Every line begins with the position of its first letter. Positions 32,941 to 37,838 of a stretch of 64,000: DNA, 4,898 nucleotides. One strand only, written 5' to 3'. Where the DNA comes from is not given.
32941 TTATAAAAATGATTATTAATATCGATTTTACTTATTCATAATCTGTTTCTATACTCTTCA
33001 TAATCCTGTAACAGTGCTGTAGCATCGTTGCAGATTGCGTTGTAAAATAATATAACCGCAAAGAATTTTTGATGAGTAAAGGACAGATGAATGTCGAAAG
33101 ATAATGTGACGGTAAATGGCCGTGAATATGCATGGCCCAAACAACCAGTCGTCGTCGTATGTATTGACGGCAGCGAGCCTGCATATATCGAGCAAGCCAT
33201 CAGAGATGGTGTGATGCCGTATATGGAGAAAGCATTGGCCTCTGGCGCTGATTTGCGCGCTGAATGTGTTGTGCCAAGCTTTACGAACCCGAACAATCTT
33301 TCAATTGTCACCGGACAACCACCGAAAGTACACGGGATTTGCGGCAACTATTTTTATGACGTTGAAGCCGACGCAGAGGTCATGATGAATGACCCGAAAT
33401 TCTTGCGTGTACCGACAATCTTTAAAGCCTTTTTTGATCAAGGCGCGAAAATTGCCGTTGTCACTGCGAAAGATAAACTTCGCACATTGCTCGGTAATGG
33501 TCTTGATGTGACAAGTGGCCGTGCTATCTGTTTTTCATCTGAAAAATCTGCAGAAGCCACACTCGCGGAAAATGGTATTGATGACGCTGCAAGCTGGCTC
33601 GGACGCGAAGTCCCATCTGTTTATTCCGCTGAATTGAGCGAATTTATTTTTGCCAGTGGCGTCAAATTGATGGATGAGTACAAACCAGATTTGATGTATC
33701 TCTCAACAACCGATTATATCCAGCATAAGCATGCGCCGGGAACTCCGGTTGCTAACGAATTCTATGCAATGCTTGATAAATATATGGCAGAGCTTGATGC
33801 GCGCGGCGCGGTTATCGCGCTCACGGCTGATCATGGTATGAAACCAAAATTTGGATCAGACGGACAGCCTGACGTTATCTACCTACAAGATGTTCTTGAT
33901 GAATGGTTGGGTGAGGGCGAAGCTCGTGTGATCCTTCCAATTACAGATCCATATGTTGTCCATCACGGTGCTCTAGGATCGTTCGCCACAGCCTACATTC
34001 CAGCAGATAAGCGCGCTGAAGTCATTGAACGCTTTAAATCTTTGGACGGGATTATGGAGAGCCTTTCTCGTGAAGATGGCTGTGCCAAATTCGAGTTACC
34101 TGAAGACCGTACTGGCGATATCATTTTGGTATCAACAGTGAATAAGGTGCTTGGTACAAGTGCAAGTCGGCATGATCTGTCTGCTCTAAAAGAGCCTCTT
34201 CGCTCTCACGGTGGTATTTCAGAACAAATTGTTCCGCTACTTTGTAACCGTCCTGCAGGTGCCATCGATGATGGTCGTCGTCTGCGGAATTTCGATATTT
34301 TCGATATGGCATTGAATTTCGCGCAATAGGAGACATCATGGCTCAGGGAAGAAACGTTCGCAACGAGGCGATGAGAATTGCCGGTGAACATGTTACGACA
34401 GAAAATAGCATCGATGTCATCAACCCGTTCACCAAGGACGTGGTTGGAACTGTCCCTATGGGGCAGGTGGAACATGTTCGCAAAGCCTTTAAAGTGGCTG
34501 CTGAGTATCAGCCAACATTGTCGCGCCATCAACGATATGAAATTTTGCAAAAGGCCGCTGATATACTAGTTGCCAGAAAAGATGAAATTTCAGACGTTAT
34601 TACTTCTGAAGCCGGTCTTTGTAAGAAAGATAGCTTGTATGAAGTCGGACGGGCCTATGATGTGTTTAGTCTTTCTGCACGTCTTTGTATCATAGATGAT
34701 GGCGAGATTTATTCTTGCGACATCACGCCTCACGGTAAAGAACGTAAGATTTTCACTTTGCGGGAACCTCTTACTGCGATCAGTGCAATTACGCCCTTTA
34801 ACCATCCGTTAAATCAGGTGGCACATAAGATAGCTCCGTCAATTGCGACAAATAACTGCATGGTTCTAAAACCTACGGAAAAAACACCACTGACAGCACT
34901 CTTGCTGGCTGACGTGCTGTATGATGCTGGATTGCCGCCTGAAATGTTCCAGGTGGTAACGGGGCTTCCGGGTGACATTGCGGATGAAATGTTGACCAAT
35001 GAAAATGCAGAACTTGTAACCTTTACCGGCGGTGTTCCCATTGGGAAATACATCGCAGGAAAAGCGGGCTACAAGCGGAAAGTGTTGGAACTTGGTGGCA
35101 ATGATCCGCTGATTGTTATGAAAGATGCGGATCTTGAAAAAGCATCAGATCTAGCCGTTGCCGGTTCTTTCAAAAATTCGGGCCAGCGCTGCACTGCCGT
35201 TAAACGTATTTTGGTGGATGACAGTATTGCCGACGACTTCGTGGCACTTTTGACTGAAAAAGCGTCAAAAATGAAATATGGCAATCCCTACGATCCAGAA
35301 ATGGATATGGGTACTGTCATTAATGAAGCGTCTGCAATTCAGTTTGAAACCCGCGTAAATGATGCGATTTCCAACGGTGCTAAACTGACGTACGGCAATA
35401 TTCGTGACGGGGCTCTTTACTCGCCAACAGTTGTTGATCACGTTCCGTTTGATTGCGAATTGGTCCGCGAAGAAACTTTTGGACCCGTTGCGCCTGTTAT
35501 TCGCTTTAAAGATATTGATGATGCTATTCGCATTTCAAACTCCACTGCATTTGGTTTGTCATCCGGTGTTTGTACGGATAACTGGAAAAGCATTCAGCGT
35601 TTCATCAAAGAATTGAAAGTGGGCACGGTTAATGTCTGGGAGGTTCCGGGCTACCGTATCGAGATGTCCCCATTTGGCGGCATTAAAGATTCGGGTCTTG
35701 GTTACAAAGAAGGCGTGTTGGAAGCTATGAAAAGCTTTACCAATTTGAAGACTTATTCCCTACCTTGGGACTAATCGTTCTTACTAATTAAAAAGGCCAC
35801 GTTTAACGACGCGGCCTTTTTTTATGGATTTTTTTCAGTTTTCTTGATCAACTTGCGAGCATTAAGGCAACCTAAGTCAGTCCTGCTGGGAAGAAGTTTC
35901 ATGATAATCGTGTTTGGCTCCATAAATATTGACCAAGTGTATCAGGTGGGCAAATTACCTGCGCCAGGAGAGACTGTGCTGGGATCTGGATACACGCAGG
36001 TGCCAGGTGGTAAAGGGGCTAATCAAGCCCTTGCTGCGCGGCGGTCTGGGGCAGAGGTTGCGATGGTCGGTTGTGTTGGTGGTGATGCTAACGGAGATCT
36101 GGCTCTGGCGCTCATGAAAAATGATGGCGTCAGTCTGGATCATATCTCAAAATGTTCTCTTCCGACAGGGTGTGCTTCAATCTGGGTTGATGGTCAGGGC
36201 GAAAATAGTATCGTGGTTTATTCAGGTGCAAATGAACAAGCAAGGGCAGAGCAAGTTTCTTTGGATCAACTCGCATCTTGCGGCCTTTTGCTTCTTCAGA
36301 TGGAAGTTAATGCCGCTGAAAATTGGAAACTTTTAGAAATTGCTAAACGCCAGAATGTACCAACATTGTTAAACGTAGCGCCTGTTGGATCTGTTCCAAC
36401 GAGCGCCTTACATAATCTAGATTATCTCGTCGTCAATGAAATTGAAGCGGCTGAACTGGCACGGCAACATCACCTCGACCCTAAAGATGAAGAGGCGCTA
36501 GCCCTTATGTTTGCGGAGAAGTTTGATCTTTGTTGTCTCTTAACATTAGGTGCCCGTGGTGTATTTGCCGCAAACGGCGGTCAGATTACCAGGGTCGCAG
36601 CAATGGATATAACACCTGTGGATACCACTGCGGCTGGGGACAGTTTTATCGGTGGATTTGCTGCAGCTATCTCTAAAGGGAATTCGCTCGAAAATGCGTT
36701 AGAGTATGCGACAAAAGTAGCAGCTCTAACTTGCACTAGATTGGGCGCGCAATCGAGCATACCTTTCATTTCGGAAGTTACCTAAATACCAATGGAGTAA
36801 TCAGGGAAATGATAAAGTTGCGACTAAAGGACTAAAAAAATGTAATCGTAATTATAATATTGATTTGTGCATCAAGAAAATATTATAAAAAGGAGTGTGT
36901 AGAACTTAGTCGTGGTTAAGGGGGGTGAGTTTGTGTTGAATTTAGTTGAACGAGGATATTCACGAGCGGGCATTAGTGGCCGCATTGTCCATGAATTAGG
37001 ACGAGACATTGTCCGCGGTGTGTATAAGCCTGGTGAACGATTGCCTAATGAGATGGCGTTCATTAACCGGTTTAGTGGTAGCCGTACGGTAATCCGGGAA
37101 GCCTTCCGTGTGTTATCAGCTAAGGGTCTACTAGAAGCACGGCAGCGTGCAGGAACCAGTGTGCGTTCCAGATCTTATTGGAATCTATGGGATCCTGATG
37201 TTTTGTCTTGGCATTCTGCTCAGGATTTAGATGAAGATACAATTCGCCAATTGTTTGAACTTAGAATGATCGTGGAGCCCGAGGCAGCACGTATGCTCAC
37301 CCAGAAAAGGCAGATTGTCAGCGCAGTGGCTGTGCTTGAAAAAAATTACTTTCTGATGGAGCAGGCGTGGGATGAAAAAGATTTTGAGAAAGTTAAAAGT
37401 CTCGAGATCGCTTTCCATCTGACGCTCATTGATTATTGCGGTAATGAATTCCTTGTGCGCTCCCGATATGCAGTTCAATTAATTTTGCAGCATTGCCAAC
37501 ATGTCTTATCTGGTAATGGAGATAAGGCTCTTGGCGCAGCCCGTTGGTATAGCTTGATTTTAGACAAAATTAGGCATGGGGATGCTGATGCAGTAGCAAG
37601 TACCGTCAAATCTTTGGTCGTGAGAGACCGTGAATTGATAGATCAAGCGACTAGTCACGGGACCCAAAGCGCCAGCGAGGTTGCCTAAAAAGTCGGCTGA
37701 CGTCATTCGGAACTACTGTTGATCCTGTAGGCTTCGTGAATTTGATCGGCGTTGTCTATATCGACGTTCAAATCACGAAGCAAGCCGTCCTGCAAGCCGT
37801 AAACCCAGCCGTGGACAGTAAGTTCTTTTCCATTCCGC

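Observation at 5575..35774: Split aminophosphonate regulon tied together by one conserved LysR box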

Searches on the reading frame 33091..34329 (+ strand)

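Call 8: search_protein_families(library=ncbifam, proteins=[window:33091-34329:+])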
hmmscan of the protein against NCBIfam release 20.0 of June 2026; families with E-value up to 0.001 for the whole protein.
window:33091-34329:+ (412 aa): 2 families
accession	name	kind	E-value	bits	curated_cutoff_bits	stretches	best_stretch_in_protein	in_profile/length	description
TIGR02335.1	hydr_PhnA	equivalog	1.9e-158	527.9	407.55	1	7-410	2-406/408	phosphonoacetate hydrolase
NF042991.1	alk_phos_PafA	equivalog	5.8e-06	25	650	0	61-98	83-120/554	alkaline phosphatase PafA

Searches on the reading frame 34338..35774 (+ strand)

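Call 8: search_protein_families(library=ncbifam, proteins=[window:34338-35774:+])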
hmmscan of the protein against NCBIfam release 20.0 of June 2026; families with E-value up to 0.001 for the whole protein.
window:34338-35774:+ (478 aa): 45 families (the best 25 are shown)
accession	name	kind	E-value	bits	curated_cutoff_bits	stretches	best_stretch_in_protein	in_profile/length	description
TIGR03250.1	PhnAcAld_DH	equivalog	7.2e-249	826.2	635.65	1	7-477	1-472/472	phosphonoacetaldehyde dehydrogenase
NF040648.1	lactal_redase_Meth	equivalog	1.7e-134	449.3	650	1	12-472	1-459/463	lactaldehyde dehydrogenase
NF047626.1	SulfactDhSafD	equivalog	2.8e-111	372.8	700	1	25-473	3-452/454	sulfoacetaldehyde dehydrogenase SafD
TIGR01804.1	BADH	equivalog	3.4e-95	319.2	668.6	1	14-471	2-467/467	betaine-aldehyde dehydrogenase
TIGR01780.1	SSADH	subfamily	4.1e-94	316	646.35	1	27-471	1-448/448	succinate-semialdehyde dehydrogenase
NF006916.0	PRK09407.1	equivalog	7.6e-93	311.9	521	1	14-472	24-489/526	succinic semialdehyde dehydrogenase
NF040869.1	G3PDH_Arch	equivalog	2.9e-89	300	780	1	11-472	21-488/502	NADP-dependent glyceraldehyde-3-phosphate dehydrogenase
NF009725.0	PRK13252.1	equivalog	2.1e-87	293.6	593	1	14-472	11-476/488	betaine-aldehyde dehydrogenase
NF052305.1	DioxValDhHalo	equivalog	7.2e-85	285.7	750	1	16-472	11-478/483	2,5-dioxovalerate dehydrogenase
NF007497.0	PRK10090.1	equivalog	1.4e-84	284.6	500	1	8-455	5-458/480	aldehyde dehydrogenase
TIGR02299.1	HpaE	equivalog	4e-83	279.7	638.35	1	14-476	5-477/488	5-carboxymethyl-2-hydroxymuconate semialdehyde dehydrogenase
NF042993.1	AlphKGSA_gudD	equivalog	6e-83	279.2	770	1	20-473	16-478/481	alpha-ketoglutaric semialdehyde dehydrogenase GucD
NF006915.0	PRK09406.1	equivalog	8.2e-83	278.8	730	1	24-472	2-453/457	NADP-dependent succinic semialdehyde dehydrogenase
NF008415.0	PRK11241.1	equivalog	4.2e-82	276.4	828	1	14-468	15-473/482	NADP-dependent succinate-semialdehyde dehydrogenase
NF010000.0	PRK13473.1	subfamily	1.3e-81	274.7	615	1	12-469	5-466/475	aminobutyraldehyde dehydrogenase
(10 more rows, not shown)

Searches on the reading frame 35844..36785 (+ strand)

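Call 7: search_protein_families(library=pfam, proteins=[window:35844-36785:+])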
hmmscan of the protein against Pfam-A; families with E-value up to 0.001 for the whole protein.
window:35844-36785:+ (313 aa): 2 families
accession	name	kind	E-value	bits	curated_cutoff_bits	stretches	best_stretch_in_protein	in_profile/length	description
PF00294.29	PfkB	-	2.4e-55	188.4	25.8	1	20-307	3-300/302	pfkB family carbohydrate kinase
PF14011.11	ESX-1_EspG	-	0.00062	19.9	27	0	158-251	3-101/245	EspG family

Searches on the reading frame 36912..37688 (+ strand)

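Call 8: search_protein_families(library=ncbifam, proteins=[window:36912-37688:+])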
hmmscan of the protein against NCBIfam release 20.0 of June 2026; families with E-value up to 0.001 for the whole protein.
window:36912-37688:+ (258 aa): 20 families
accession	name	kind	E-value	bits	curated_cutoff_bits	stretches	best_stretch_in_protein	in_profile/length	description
TIGR03338.1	phnR_burk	equivalog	1.5e-17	63.9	271.5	2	27-86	18-76/212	phosphonate utilization associated transcriptional regulator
NF003011.0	PRK03837.1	subfamily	8.7e-16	58.2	260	1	16-242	9-232/241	transcriptional regulator NanR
NF007442.0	PRK09990.1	equivalog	2.5e-15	56.6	301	1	19-184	9-172/256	transcriptional regulator GlcC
NF007001.0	PRK09464.1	equivalog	1.3e-12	47.9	330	1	20-178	10-163/254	pyruvate dehydrogenase complex transcriptional repressor PdhR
NF007588.0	PRK10225.1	equivalog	2.3e-12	46.7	442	1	32-183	21-166/257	Uxu operon transcriptional regulator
TIGR02018.2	his_ut_repres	equivalog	7.6e-12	45.1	220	1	24-87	3-66/226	histidine utilization transcriptional repressor HutC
TIGR02325.1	C_P_lyase_phnF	equivalog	1.5e-10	41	156.8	1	24-88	12-76/238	phosphonate metabolism transcriptional regulator PhnF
TIGR02404.1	trehalos_R_Bsub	equivalog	1.3e-09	38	211.95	1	24-124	4-107/233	trehalose operon repressor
NF007741.0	PRK10421.1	equivalog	4.8e-09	36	311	1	22-186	9-172/262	transcriptional regulator LldR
NF008571.0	PRK11523.1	equivalog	6.1e-09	35.7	396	1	24-145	12-131/258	transcriptional regulator ExuR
NF007292.0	PRK09764.1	equivalog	8.8e-09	34.9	281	1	25-87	10-72/240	GntR family transcriptional regulator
NF052282.1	PLP_TF_PdxR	equivalog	2.9e-08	33.2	320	1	24-87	5-68/448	MocR-like pyridoxine biosynthesis transcription factor PdxR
NF008491.0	PRK11402.1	subfamily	3.2e-08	33.4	269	1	25-88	16-79/243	GntR family transcriptional regulator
NF011575.0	PRK14999.1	equivalog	1e-06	28.2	424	1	24-84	16-76/241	histidine utilization repressor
NF052290.2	MocR_like_YczR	exception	5.7e-06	25.3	487.4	1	29-87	28-86/458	MocR-like transcription factor YczR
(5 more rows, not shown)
